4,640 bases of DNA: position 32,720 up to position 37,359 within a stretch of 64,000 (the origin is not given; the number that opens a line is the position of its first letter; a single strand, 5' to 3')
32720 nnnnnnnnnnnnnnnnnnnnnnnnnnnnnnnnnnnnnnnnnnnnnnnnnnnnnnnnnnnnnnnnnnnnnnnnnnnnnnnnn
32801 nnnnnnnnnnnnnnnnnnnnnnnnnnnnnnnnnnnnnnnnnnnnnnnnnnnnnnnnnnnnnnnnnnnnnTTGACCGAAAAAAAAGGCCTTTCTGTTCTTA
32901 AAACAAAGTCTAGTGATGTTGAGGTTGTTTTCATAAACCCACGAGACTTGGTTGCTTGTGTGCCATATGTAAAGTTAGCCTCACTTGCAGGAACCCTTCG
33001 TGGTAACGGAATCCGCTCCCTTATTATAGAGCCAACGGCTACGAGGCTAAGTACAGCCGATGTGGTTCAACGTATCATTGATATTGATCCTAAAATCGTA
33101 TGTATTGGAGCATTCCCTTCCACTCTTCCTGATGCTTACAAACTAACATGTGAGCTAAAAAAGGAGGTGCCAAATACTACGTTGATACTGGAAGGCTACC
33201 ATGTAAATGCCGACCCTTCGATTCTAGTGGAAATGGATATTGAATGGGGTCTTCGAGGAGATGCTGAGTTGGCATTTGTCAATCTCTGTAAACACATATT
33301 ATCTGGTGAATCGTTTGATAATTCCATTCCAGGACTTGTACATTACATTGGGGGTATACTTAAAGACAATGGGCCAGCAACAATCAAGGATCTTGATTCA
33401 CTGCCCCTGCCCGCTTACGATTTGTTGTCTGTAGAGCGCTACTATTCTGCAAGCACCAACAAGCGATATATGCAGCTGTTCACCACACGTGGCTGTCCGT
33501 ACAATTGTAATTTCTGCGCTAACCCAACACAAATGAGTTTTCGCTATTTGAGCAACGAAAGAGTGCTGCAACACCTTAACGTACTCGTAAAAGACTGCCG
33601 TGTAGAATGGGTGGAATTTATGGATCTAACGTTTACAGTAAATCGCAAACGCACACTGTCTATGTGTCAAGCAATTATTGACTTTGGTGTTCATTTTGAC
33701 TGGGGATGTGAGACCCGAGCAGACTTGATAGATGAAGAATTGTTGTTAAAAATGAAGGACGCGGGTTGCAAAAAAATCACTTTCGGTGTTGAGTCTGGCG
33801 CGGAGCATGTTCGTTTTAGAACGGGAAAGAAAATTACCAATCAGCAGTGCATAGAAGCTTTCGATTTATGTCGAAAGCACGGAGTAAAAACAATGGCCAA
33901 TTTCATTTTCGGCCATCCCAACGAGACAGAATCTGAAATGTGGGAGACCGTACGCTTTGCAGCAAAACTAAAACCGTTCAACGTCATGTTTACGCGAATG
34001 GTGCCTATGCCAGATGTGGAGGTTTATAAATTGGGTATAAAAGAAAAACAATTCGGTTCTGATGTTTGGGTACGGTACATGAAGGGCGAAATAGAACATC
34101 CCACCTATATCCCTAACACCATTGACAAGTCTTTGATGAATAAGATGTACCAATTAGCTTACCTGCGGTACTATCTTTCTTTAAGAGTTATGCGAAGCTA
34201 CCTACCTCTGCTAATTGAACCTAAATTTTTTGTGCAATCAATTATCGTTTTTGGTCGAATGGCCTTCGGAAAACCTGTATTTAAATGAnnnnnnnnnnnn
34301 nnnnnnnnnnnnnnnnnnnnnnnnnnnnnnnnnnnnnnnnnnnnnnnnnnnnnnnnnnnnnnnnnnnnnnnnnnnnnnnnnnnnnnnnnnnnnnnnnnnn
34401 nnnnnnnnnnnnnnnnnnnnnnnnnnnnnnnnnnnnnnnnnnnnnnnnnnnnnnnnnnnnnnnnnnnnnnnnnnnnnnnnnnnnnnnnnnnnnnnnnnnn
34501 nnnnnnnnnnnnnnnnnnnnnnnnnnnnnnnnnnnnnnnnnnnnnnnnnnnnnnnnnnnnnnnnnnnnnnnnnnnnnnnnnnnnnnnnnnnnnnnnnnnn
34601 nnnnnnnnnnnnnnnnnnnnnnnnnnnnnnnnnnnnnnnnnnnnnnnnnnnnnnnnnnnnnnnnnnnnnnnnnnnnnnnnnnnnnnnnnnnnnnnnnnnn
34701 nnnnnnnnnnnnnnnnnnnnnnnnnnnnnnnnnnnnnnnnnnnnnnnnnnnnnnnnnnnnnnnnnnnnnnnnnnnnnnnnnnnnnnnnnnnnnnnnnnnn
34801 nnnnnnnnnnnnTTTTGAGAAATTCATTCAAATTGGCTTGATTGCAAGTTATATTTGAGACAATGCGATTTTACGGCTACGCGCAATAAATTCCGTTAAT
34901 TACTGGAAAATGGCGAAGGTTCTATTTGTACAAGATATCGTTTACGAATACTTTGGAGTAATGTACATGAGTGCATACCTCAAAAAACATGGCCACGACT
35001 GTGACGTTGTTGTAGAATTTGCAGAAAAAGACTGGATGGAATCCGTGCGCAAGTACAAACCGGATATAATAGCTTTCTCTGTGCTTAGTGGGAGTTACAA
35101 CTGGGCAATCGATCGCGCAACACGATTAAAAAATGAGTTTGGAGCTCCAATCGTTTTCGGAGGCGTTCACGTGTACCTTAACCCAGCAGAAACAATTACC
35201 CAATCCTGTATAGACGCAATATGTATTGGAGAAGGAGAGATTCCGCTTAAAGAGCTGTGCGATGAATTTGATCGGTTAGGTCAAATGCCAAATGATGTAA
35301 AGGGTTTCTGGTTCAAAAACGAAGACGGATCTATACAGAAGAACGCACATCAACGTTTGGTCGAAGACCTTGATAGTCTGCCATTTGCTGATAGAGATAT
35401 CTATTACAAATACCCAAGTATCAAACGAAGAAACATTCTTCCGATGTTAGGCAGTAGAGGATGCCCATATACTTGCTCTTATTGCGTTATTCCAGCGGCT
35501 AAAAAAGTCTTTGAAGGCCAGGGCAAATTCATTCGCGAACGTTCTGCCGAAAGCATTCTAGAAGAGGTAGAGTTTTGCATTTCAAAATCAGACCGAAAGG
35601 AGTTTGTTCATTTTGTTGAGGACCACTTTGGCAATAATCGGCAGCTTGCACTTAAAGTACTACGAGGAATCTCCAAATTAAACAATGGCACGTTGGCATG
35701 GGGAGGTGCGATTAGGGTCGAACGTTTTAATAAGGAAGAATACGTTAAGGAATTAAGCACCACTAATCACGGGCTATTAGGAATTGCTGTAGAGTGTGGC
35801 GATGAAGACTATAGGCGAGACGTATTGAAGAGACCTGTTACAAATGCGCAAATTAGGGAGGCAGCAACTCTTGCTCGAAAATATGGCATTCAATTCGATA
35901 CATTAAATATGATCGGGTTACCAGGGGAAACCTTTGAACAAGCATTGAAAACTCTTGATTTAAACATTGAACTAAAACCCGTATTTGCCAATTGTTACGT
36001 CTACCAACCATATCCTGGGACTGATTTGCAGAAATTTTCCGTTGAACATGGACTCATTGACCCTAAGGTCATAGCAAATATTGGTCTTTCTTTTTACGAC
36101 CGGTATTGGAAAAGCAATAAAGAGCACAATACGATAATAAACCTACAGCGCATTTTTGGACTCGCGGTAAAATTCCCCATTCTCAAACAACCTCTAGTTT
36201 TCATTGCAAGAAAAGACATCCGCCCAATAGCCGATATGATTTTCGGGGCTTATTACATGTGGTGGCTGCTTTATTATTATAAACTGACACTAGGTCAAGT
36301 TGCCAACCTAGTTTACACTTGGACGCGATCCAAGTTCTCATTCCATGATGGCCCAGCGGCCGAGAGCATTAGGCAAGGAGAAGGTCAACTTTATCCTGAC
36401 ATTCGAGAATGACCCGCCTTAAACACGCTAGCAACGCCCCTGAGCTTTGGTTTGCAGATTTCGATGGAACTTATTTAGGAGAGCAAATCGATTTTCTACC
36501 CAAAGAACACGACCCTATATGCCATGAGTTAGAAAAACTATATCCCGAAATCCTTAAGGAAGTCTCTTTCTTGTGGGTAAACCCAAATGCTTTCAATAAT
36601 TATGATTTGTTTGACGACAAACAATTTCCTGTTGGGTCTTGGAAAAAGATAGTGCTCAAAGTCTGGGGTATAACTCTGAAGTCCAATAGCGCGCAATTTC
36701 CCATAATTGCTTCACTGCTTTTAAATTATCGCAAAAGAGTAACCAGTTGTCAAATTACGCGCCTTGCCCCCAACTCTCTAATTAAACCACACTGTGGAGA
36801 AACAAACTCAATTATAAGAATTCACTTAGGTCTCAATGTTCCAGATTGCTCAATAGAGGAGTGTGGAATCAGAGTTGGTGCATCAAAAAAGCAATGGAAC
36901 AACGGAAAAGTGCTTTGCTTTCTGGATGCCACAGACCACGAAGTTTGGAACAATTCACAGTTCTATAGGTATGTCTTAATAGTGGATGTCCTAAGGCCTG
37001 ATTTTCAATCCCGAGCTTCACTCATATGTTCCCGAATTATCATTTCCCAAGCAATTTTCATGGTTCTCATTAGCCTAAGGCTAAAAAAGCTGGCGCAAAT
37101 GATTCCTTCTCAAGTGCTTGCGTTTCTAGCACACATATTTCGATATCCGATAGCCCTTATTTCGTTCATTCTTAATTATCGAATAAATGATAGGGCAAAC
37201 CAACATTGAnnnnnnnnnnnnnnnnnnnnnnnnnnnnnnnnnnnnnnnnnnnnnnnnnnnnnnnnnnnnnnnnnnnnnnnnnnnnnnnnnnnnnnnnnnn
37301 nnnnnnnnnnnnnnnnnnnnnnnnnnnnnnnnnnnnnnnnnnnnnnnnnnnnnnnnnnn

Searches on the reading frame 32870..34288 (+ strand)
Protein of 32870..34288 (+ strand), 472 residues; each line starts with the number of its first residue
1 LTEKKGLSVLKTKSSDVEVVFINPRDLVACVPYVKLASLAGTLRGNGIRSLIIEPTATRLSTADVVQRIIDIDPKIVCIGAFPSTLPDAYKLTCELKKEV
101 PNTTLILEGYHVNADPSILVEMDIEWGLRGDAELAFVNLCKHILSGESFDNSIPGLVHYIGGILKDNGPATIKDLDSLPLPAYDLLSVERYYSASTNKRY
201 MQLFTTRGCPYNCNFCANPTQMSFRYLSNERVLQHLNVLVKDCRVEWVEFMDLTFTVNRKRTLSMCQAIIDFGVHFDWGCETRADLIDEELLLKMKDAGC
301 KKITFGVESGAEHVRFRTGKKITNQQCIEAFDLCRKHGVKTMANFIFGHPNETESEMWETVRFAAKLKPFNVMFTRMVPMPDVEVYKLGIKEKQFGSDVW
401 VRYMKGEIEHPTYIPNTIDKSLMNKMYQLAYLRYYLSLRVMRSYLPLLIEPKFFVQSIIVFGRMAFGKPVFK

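Call 25: search_protein_families(library=pfam, proteins=[window:32870-34288:+], max_evalue=0.001)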
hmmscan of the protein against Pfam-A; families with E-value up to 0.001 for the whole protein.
window:32870-34288:+ (472 aa): 2 families
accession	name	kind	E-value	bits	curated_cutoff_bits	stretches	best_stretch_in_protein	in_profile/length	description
PF04055.27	Radical_SAM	-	3.9e-26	92.6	29.5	1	205-364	3-166/166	Radical SAM superfamily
PF02310.24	B12-binding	-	1e-09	38.7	32.1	1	31-139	12-120/121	B12 binding domain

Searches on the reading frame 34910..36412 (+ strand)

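Call 25: search_protein_families(library=pfam, proteins=[window:34910-36412:+], max_evalue=0.001)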
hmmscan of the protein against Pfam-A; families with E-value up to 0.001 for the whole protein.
window:34910-36412:+ (500 aa): 2 families
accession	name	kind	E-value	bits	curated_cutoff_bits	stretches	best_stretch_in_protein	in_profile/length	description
PF04055.27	Radical_SAM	-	5.8e-18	66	29.5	1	182-351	4-165/166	Radical SAM superfamily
PF02310.24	B12-binding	-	2.2e-15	57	32.1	1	15-116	15-120/121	B12 binding domain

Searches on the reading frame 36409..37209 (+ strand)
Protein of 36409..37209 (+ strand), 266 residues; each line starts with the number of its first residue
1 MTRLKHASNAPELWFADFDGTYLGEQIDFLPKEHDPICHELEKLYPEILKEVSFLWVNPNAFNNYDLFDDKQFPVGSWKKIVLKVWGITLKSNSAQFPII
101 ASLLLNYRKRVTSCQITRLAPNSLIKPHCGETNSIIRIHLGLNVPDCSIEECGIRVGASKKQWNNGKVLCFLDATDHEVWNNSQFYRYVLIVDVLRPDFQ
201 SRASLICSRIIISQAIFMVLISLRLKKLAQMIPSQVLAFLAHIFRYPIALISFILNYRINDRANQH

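Call 25: search_protein_families(library=pfam, proteins=[window:36409-37209:+], max_evalue=0.001)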
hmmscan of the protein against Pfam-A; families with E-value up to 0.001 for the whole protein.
window:36409-37209:+ (266 aa): 1 family
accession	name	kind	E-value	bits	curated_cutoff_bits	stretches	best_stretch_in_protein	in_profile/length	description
PF05118.21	Asp_Arg_Hydrox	-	7e-36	123.9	22.6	1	45-197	4-157/157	Aspartyl/Asparaginyl beta-hydroxylase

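Call 79: search_protein_families(library=ncbifam, proteins=[window:36409-37209:+], max_evalue=0.001)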
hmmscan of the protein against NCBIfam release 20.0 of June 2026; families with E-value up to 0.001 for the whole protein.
window:36409-37209:+ (266 aa): 2 families
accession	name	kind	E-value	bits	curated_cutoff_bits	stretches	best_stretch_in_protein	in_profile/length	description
NF052565.1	OrnLipAcylHsRhiz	equivalog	3.9e-21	75.4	450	1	36-221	51-235/259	ornithine lipid ester-linked acyl 2-hydroxylase OlsC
NF033391.2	lipid_A_LpxO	equivalog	9.1e-12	44.6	500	1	71-198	98-222/297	lipid A hydroxylase LpxO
